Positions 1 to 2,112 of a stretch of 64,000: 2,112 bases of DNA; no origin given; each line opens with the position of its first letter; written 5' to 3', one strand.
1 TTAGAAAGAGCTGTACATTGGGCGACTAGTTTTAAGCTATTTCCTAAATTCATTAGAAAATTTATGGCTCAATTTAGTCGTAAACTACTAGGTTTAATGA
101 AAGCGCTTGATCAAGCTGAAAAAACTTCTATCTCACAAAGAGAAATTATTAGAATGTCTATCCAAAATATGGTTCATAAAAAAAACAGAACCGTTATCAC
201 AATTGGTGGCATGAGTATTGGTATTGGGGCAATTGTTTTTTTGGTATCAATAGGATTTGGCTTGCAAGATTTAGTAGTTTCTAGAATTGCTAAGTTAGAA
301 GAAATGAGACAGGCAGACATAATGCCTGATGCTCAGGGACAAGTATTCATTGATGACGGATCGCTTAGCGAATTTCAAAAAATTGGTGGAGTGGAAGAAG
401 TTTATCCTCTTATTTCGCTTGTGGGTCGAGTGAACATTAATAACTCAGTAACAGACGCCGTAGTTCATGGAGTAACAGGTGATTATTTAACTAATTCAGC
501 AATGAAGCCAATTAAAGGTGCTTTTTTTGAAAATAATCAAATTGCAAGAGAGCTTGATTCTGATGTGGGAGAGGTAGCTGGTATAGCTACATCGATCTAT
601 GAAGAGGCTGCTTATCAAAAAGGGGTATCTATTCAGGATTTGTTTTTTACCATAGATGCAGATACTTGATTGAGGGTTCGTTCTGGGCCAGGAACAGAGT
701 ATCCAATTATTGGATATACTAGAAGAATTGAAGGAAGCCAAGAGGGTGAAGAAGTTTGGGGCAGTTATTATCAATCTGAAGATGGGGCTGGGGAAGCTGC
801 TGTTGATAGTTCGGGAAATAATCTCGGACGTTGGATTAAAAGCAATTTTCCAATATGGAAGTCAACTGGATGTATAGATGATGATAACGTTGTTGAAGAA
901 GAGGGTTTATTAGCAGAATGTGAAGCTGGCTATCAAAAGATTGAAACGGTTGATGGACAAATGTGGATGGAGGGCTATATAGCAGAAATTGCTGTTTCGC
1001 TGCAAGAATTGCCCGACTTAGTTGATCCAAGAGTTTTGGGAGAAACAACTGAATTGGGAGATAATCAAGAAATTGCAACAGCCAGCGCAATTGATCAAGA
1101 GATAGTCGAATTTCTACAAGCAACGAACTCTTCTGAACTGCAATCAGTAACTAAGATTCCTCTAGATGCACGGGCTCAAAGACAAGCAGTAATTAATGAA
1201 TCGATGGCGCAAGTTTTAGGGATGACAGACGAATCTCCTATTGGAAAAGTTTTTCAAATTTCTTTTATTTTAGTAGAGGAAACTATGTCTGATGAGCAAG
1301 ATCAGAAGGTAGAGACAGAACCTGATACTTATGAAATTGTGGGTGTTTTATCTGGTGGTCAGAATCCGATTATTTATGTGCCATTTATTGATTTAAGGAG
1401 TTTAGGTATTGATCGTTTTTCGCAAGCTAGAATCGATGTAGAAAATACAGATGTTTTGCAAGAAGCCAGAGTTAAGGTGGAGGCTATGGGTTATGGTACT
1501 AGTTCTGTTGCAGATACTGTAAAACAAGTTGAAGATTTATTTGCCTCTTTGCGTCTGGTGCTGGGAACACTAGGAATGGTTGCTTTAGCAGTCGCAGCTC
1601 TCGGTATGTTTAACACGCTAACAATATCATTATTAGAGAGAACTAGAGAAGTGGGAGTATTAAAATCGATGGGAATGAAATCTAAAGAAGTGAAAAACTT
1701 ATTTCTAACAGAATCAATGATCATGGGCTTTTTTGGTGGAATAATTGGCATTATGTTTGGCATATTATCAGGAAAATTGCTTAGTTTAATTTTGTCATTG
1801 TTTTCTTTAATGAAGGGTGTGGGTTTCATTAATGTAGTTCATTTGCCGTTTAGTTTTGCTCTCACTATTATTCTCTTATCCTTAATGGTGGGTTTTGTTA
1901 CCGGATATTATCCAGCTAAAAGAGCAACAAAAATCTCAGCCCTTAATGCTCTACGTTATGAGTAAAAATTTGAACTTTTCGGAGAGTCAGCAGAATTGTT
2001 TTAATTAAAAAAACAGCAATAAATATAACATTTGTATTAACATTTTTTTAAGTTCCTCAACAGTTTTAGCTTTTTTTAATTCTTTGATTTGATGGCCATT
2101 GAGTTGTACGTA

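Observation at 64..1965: FtsX/MacB-family permease split by an in-frame TGA exactly where an SH3b-like/acidic insert begins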

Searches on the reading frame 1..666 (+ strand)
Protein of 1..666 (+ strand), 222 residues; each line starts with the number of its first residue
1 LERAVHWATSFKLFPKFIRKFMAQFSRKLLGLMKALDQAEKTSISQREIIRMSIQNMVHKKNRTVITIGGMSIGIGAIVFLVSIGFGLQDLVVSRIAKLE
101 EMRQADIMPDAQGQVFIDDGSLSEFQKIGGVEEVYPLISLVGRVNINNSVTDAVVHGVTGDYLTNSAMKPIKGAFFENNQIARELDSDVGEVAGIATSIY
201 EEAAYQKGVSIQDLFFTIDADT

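Call 65: search_protein_families(library=pfam, proteins=[window:1-666:+], max_evalue=1)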
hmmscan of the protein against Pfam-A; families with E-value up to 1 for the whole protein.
window:1-666:+ (222 aa): 2 families
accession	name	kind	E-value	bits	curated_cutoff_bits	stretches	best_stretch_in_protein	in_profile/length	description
PF12704.14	MacB_PCD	-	7.5e-12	46.4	27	1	64-181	1-116/207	MacB-like periplasmic core domain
PF07854.18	DUF1646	-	0.067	13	21.4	1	28-96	108-172/347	Protein of unknown function (DUF1646)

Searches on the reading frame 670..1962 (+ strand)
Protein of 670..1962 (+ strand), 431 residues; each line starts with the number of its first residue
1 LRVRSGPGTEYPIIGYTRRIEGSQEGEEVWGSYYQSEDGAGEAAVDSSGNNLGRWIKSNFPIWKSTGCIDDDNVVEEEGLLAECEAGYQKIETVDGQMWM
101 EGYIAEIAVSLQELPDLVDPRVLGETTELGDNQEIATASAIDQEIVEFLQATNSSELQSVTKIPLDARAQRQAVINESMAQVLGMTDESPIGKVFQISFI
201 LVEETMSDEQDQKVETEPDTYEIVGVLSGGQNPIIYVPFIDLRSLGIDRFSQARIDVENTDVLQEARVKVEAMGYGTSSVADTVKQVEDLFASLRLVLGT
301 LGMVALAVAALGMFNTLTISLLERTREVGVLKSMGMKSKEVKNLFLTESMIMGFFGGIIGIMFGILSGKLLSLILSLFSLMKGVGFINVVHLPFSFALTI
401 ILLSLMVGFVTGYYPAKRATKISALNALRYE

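Call 17: find_related_loci(query=window:670-1962:+, collection=genome_contigs, flank=4000)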
Query window:670-1962:+ (431 aa) in genome_contigs; peptide patterns used: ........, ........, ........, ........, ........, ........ (x = any residue, [..] = any of these).
57 stretches matched a pattern; 32 encode a relative of the query (tblastn E <= 1e-3); 32 distinct loci.
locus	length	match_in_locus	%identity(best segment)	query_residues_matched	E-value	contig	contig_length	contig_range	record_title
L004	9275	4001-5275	50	1-431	2e-126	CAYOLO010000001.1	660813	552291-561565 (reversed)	MAG TPA_asm: uncultured Gammaproteobacteria bacterium isolate binchicken_co16_225 genome assembly, contig: NODE_2_length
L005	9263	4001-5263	49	1-431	4e-126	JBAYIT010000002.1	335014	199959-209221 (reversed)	MAG: Candidatus Shapirobacteria bacterium isolate SO_2016_GW1_37 scaffold00036_OW334_2016, whole genome shotgun sequence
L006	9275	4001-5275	50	1-431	1e-124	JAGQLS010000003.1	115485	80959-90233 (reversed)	MAG: Candidatus Woesebacteria bacterium isolate HKST-UBA22 NODE_3_length_115485_cov_5.806088, whole genome shotgun seque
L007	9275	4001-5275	50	1-431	1e-124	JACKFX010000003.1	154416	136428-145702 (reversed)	MAG: Pseudomonadales bacterium isolate HK-STAS-PATE-16 HK-STAS-PATE-16_3, whole genome shotgun sequence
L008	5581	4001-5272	47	1-431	2e-123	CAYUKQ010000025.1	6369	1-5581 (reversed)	MAG TPA_asm: uncultured Gammaproteobacteria bacterium isolate binchicken_co105_428 genome assembly, contig: NODE_16355_l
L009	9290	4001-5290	48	1-431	5e-123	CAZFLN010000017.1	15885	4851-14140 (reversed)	MAG TPA_asm: uncultured Pseudomonadales bacterium isolate SRP344714_co1_414 genome assembly, contig: NODE_6805_length_15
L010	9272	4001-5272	49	1-431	7e-122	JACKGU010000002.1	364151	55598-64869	MAG: Candidatus Nomurabacteria bacterium isolate HK-STAS-PATE-46 HK-STAS-PATE-46_2, whole genome shotgun sequence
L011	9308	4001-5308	45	1-431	2e-120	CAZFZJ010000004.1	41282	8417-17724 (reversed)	MAG TPA_asm: uncultured Candidatus Saccharibacteria bacterium isolate SRP290908_co2_230 genome assembly, contig: NODE_11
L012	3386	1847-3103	49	1-431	7e-124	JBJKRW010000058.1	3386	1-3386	MAG: Microgenomates group bacterium isolate Bin_68 S1Ck127_329062_flag_0_multi_5.9847_len_3386, whole genome shotgun seq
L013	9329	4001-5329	48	1-431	7e-119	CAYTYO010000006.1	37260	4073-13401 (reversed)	MAG TPA_asm: uncultured Gammaproteobacteria bacterium isolate SRP170004_co1_592 genome assembly, contig: NODE_1510_lengt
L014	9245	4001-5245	48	1-431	2e-118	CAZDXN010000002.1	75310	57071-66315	MAG TPA_asm: uncultured Pseudomonadales bacterium isolate binchicken_co38_1253 genome assembly, contig: NODE_858_length_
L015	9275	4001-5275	49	1-431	1e-117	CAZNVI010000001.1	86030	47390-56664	MAG TPA_asm: uncultured Gammaproteobacteria bacterium isolate SRP192515_co1_25 genome assembly, contig: NODE_154_length_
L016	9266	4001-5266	49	1-431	6e-117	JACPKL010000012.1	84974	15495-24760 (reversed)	MAG: Candidatus Daviesbacteria bacterium isolate NC_groundwater_493_Ag_S-0.1um_36_17 S35_SO-1_scaffold_487702, whole gen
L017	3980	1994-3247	45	1-431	3e-114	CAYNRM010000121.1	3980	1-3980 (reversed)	MAG TPA_asm: uncultured Gammaproteobacteria bacterium isolate SRP128246_co1_67 genome assembly, contig: NODE_65650_lengt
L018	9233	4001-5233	47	3-431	5e-111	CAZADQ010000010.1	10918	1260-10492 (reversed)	MAG TPA_asm: uncultured Candidatus Saccharibacteria bacterium isolate SRP192927_co10_439 genome assembly, contig: NODE_4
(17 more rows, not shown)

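Call 48: find_related_loci(query=window:670-1962:+, collection=metagenome_contigs, flank=2500)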
Query window:670-1962:+ (431 aa) in metagenome_contigs; peptide patterns used: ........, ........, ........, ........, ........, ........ (x = any residue, [..] = any of these).
138 stretches matched a pattern; 74 encode a relative of the query (tblastn E <= 1e-3); 74 distinct loci.
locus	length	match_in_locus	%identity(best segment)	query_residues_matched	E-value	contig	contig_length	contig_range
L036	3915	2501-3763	50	1-431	4e-130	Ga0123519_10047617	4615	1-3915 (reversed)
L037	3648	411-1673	50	1-431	5e-132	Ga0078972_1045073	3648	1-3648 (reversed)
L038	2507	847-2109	49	1-431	3e-135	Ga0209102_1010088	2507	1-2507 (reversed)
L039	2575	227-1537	49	2-431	4e-135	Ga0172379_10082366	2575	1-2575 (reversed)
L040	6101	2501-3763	50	1-431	1e-127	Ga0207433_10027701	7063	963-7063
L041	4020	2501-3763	49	1-431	1e-129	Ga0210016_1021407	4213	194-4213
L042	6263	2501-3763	49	1-431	3e-127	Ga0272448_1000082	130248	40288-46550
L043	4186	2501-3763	49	1-431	4e-127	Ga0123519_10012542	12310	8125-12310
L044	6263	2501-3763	49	1-431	8e-127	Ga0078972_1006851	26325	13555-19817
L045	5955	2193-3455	50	1-431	6e-127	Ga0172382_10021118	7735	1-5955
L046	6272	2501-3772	49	1-431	1e-126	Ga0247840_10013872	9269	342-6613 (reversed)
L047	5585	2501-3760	49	1-431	4e-126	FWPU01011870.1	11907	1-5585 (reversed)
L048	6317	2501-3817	48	1-431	4e-126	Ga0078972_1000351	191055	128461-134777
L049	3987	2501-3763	48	1-431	7e-126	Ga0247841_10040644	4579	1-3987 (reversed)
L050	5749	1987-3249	48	1-431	3e-124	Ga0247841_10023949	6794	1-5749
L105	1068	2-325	94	324-431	2e-36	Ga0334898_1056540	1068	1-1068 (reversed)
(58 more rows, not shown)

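Call 65: search_protein_families(library=pfam, proteins=[window:670-1962:+], max_evalue=1)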
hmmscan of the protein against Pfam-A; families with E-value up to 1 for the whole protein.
window:670-1962:+ (431 aa): 2 families
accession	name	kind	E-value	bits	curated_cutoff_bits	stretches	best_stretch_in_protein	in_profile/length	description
PF02687.27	FtsX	-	2.7e-19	69.8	25.5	1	301-423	3-119/120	FtsX-like permease C-terminal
PF08239.17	SH3_3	-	0.089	13.4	27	0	2-16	4-18/54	Bacterial SH3 domain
